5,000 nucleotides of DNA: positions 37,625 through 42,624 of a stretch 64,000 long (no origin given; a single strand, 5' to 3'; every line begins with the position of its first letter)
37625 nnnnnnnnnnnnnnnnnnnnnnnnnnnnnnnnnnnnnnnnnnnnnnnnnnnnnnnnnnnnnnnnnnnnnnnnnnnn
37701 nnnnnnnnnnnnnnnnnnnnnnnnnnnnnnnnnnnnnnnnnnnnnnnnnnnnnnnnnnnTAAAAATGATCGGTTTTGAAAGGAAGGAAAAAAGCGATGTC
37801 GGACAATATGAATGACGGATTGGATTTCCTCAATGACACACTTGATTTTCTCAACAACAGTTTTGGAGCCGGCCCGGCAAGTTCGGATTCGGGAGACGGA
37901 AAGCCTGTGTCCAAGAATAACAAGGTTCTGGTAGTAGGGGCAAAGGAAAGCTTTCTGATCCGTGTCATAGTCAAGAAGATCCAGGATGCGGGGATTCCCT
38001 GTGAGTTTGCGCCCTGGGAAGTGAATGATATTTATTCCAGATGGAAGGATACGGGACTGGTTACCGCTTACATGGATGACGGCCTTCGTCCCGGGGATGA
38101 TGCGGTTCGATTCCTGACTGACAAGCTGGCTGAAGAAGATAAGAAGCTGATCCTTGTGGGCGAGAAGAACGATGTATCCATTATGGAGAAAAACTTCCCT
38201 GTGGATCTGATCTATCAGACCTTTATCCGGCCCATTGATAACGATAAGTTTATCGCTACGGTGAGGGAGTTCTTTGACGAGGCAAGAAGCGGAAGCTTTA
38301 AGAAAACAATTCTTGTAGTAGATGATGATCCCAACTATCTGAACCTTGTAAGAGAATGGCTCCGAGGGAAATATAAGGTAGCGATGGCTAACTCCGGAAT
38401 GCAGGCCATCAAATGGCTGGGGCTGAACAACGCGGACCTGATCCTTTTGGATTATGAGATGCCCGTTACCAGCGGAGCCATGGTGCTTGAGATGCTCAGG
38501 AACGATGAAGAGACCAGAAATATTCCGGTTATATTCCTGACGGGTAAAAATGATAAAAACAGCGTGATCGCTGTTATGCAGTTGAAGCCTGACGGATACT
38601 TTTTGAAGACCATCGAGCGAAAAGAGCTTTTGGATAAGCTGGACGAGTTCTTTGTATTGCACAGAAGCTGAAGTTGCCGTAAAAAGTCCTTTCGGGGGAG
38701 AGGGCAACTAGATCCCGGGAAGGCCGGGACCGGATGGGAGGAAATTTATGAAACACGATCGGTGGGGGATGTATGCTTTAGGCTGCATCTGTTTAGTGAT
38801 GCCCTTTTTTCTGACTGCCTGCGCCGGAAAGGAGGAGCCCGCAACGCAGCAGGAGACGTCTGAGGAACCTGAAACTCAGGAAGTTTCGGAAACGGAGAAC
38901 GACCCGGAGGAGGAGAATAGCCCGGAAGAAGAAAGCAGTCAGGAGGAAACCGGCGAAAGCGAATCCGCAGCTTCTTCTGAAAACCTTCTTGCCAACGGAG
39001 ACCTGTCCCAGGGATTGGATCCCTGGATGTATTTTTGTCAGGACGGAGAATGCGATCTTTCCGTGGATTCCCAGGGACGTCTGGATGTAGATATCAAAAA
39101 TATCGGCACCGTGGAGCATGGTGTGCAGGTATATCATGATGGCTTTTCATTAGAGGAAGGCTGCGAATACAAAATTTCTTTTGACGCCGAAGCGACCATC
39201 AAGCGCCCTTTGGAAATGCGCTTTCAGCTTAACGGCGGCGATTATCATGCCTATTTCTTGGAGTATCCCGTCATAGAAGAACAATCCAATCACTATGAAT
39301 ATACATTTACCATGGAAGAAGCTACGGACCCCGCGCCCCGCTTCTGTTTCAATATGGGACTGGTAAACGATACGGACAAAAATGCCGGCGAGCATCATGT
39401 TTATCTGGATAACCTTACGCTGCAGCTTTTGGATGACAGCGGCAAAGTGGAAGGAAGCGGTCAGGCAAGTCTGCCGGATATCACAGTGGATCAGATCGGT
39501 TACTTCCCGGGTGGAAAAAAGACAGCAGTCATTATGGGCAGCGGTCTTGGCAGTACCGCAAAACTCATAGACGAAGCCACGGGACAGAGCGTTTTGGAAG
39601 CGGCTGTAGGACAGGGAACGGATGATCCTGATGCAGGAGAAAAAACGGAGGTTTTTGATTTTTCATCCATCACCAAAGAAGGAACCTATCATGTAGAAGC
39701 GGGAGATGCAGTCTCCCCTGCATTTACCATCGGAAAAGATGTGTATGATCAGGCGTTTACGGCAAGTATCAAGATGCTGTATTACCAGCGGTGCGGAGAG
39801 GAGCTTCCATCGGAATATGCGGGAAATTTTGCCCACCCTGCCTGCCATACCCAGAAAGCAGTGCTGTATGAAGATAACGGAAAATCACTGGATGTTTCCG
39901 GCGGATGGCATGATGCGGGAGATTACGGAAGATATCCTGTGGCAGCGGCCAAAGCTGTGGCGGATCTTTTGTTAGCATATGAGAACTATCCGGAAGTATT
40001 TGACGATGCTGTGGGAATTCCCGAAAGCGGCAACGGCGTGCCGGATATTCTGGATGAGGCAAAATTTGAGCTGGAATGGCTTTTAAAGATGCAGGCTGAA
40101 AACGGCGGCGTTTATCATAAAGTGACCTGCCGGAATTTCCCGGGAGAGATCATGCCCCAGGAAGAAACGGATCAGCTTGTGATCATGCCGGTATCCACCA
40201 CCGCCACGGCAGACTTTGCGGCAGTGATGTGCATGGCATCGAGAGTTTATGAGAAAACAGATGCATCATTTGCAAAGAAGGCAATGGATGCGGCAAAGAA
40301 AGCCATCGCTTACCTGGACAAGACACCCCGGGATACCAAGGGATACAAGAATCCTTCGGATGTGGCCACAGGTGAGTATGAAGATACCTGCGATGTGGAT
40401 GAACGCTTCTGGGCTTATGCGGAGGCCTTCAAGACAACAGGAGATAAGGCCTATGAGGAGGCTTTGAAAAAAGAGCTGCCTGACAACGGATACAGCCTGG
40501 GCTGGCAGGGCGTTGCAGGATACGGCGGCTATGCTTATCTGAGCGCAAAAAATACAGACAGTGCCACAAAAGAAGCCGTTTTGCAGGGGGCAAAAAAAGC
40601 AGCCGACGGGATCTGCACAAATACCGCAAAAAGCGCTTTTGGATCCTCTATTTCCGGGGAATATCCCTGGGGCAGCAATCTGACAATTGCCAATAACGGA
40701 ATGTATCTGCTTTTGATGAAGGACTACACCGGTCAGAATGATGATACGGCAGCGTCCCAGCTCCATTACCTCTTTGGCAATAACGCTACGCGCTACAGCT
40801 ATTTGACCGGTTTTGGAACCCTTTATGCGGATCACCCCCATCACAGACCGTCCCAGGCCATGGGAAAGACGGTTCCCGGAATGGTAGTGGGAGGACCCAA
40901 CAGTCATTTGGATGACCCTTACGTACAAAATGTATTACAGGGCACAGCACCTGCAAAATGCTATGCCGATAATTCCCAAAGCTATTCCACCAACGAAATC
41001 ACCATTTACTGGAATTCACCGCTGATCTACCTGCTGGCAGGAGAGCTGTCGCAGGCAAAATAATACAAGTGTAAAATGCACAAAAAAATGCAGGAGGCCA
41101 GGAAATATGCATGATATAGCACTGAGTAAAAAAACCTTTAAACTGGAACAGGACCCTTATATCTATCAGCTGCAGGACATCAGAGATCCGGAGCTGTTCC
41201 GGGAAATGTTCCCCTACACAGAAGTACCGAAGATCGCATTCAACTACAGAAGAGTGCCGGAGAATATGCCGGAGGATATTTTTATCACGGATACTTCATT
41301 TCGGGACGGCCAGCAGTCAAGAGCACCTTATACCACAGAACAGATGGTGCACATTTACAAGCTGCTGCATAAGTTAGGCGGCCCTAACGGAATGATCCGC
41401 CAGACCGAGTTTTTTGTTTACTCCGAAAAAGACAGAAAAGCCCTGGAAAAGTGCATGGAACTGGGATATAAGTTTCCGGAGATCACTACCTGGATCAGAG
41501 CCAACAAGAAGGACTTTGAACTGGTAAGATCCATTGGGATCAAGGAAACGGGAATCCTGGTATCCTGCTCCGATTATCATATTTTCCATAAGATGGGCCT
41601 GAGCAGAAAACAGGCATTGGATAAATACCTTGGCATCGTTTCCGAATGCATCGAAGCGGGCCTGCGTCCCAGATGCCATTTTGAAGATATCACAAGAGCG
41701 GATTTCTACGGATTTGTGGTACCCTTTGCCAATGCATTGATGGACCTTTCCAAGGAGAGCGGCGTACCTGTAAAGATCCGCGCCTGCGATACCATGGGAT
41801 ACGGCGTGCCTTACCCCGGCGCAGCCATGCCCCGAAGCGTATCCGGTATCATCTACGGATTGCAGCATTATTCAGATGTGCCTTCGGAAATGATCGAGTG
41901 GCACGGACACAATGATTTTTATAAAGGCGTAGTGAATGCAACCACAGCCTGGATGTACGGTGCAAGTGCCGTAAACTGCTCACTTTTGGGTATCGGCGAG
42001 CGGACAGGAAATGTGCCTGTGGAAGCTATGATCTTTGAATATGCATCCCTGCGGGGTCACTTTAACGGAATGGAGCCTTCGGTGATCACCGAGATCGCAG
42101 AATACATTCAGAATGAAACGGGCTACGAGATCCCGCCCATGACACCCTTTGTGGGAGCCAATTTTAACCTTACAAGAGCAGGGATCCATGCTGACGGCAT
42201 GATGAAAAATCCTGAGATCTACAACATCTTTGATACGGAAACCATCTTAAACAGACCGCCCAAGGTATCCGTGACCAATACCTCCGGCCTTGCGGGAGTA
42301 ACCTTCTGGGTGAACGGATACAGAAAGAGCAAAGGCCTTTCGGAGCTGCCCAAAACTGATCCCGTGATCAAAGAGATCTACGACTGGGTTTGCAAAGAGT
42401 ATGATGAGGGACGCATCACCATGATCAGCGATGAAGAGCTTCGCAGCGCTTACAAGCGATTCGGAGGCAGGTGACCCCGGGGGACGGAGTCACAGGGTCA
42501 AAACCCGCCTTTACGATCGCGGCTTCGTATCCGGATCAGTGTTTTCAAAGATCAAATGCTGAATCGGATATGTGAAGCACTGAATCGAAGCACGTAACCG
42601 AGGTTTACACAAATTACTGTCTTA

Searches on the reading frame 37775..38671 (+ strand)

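Call 54: search_protein_families(library=pfam, proteins=[window:37775-38671:+], max_evalue=0.00001)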
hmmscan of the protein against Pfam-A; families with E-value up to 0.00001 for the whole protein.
window:37775-38671:+ (298 aa): 1 family
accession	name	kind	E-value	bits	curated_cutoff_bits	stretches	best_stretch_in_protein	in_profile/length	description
PF00072.30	Response_reg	-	3.7e-23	82.3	30.2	1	179-289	1-110/111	Response regulator receiver domain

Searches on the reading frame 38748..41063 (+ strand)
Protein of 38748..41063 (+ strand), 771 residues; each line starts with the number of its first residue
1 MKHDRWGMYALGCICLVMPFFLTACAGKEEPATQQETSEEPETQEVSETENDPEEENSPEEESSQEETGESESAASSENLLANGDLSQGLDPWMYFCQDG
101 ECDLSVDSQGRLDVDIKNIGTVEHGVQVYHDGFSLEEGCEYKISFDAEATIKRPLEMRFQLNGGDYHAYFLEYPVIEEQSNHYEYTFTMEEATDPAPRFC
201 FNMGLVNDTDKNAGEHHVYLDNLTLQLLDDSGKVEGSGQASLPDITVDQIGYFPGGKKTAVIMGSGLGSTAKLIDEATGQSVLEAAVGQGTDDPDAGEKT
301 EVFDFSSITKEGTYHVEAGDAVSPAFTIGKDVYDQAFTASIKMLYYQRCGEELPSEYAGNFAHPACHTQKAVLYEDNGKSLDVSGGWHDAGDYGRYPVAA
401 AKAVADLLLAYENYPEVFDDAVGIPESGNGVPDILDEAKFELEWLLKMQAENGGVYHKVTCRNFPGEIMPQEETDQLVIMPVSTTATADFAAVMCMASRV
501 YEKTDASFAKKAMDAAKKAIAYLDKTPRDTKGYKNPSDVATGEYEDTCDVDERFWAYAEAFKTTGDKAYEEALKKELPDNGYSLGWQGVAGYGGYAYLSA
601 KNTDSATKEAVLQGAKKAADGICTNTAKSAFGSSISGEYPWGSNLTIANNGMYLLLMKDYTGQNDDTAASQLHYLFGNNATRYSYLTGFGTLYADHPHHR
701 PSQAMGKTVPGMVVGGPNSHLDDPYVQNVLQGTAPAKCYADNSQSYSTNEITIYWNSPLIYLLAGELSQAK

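Call 54: search_protein_families(library=pfam, proteins=[window:38748-41063:+], max_evalue=0.00001)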
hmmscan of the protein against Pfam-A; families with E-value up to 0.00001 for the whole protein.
window:38748-41063:+ (771 aa): 3 families
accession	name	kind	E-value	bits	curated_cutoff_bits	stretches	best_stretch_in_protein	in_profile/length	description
PF00759.25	Glyco_hydro_9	-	3.3e-93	313.8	27.7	1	333-763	1-444/444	Glycosyl hydrolase family 9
PF02927.20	CelD_N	-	4.1e-18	66.3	24.6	1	243-321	4-84/86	Cellulase N-terminal ig-like domain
PF02018.23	CBM_4_9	-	4.9e-11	43.6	25.9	1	79-206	2-133/136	Carbohydrate binding domain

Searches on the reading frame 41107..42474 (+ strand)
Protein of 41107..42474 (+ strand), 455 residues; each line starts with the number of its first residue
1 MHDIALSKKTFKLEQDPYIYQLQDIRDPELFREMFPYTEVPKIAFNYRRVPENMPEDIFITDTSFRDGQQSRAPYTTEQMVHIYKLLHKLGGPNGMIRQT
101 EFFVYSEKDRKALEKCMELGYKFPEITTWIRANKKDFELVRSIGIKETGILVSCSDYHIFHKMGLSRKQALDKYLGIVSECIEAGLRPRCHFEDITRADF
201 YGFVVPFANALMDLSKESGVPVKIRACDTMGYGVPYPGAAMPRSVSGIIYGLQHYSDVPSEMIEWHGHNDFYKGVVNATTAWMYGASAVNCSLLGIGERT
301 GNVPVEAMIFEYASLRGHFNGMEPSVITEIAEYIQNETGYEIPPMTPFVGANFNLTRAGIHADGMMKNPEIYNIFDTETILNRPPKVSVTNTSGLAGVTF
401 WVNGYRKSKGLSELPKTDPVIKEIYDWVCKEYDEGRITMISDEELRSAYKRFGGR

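Call 54: search_protein_families(library=pfam, proteins=[window:41107-42474:+], max_evalue=0.00001)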
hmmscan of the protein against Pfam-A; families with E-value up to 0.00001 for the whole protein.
window:41107-42474:+ (455 aa): 1 family
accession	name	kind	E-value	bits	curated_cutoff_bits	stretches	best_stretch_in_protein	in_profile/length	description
PF00682.25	HMGL-like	-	2e-30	106.5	29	1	59-314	3-241/260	HMGL-like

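Call 78: search_protein_families(library=ncbifam, proteins=[window:41107-42474:+], max_evalue=0.00001)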
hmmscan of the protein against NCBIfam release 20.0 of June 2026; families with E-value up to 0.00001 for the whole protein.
window:41107-42474:+ (455 aa): 17 families
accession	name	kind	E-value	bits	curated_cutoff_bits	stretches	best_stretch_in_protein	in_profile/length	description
TIGR02660.1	nifV_homocitr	equivalog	2.6e-40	138.8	462.9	1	58-399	2-323/365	homocitrate synthase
NF002085.0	PRK00915.1-2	subfamily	1.2e-39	136.5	517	1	52-380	8-317/504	2-isopropylmalate synthase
TIGR02090.1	LEU1_arch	subfamily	2.5e-37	128.9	484.75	1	59-435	2-351/363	isopropylmalate/citramalate/homocitrate synthases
TIGR02146.1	LysS_fung_arch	equivalog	2.8e-36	125.4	413.55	1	60-380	1-302/344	homocitrate synthase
NF002086.0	PRK00915.1-3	equivalog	3.2e-35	121.6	532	1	54-400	3-341/516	2-isopropylmalate synthase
NF041069.1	IPMS_Sufob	equivalog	3e-33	115.6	600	1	59-401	2-326/371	isopropylmalate synthase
NF002087.0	PRK00915.1-4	equivalog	5.1e-29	101.2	729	1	54-448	3-390/516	2-isopropylmalate synthase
TIGR00973.1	leuA_bact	equivalog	8.3e-28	97.1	598.7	1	58-433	2-369/494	2-isopropylmalate synthase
NF002088.0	PRK00915.1-5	equivalog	2.1e-22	79.3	697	1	58-381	4-319/514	2-isopropylmalate synthase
NF002084.0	PRK00915.1-1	equivalog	3.8e-22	78.5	748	1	55-400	2-339/523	2-isopropylmalate synthase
NF042433.1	CitmalDyn_Leptosp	equivalog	3.6e-17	62.1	950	1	58-368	8-309/514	(R)-citramalate synthase CimA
NF042434.1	IPMS_Lepto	equivalog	5.7e-16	58.4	500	1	262-403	203-348/374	2-isopropylmalate synthase LeuA2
TIGR00977.1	citramal_synth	equivalog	1.4e-14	53.3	450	1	58-426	2-360/526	citramalate synthase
NF002991.1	PRK03739.1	subfamily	2.4e-12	46.4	455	1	261-368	235-341/550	2-isopropylmalate synthase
NF006049.0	PRK08195.1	subfamily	2e-10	40.3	229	1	242-336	176-268/344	4-hyroxy-2-oxovalerate/4-hydroxy-2-oxopentanoic acid aldolase,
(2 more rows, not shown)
